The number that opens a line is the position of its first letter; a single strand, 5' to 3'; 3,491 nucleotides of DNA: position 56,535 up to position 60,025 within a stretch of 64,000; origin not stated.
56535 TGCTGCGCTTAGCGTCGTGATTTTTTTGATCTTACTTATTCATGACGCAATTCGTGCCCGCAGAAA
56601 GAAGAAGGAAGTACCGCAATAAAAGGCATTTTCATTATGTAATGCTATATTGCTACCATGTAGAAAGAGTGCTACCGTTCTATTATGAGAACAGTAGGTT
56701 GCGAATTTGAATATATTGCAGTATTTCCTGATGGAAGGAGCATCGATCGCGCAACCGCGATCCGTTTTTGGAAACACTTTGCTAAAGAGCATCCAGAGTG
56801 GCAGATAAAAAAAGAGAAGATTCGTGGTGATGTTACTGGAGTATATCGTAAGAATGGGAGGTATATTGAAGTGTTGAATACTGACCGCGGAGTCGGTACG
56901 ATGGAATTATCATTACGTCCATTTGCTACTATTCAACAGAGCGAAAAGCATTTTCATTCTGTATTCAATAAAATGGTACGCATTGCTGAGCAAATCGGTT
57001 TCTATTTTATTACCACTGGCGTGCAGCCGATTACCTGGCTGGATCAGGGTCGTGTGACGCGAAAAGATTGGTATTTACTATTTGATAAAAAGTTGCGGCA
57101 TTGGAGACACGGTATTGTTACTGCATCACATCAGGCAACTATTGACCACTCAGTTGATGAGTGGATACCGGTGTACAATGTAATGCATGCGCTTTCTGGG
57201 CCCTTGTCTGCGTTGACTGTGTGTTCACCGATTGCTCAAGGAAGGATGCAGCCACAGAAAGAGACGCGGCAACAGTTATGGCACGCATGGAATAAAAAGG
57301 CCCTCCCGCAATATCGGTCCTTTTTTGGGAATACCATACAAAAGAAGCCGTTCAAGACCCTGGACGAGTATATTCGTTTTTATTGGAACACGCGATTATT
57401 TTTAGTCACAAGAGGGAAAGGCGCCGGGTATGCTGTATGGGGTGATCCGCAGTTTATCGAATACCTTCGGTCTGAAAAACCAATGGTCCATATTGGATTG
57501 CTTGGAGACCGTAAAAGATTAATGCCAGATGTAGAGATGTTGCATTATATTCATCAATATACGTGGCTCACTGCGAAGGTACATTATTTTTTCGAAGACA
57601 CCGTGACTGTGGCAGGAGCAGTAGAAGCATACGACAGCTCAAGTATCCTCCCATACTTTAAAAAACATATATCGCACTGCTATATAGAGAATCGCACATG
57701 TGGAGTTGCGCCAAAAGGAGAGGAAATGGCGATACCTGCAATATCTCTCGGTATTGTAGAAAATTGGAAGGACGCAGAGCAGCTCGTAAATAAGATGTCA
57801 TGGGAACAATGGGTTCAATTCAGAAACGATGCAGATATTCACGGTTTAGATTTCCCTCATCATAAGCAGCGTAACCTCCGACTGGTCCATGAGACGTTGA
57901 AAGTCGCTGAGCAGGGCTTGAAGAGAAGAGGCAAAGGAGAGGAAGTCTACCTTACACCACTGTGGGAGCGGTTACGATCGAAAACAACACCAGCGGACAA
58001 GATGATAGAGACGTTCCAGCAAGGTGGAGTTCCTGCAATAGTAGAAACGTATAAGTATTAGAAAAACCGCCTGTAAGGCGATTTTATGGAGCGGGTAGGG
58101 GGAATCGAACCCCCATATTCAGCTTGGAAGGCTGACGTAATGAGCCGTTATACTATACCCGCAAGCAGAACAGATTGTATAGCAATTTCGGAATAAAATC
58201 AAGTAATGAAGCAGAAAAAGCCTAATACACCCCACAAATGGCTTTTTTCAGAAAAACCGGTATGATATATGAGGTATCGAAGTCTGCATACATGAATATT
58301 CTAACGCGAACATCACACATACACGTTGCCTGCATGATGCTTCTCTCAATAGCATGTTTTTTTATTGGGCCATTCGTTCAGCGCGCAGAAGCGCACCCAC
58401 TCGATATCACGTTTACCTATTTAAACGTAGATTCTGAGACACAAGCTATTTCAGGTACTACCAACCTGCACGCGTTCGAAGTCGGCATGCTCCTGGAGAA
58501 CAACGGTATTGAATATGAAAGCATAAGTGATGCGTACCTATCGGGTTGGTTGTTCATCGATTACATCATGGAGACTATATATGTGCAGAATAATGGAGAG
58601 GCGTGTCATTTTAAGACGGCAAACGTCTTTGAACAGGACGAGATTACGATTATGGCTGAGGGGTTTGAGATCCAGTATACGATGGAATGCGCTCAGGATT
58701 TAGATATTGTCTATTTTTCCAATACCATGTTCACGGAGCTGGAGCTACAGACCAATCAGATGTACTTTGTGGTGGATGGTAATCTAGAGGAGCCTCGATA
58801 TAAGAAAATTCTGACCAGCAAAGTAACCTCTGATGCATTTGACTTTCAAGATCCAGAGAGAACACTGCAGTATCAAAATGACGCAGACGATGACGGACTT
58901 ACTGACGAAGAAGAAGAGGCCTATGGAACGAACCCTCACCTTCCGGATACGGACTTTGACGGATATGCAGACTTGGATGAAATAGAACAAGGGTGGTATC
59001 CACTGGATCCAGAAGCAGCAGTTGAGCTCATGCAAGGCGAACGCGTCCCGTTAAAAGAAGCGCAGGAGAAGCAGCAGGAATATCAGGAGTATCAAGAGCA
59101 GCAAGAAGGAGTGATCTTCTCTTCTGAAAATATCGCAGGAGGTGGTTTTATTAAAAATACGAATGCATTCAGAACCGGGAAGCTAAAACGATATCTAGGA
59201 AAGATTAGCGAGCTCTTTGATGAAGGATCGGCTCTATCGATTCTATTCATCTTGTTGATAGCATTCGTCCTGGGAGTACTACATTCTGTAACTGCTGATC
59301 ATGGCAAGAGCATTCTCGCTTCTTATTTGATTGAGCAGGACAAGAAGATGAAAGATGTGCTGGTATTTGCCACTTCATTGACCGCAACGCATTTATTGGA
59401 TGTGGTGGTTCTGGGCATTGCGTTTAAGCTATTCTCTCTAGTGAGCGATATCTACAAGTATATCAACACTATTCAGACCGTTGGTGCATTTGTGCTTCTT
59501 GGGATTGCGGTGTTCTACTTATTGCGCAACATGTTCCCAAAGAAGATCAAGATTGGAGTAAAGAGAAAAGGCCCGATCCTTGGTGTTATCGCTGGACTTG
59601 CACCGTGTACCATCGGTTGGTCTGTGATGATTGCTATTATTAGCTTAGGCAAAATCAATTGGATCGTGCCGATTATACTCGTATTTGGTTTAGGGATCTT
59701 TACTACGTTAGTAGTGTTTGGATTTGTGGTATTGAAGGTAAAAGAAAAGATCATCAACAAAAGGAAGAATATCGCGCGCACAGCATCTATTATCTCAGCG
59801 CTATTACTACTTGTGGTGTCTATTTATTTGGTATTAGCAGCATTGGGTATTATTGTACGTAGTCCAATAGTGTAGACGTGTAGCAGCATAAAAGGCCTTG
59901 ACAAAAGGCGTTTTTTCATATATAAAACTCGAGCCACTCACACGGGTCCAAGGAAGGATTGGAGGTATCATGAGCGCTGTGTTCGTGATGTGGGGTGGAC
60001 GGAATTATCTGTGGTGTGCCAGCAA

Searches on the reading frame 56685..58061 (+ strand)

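Call 57: search_protein_families(library=pfam, proteins=[window:56685-58061:+], max_evalue=0.001)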
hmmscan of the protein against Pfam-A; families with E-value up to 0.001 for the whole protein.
window:56685-58061:+ (458 aa): 1 family
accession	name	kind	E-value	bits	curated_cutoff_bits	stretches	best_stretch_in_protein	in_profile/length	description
PF04107.18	GCS2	-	1.9e-11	44.3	21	1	67-208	41-188/291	Glutamate-cysteine ligase family 2(GCS2)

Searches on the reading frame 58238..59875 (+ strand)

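Call 57: search_protein_families(library=pfam, proteins=[window:58238-59875:+], max_evalue=0.001)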
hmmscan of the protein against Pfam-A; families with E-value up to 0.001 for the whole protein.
window:58238-59875:+ (545 aa): 3 families
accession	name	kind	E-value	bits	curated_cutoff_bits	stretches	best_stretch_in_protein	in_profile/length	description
PF03824.22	NicO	-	1.8e-08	34.5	27.7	1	337-428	3-100/287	High-affinity nickel-transport protein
PF18884.5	TSP3_bac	-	0.00016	21.9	25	1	215-235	1-21/22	Bacterial TSP3 repeat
PF13386.12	DsbD_2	-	0.00047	20.6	24.9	1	440-520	116-196/199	Cytochrome C biogenesis protein transmembrane region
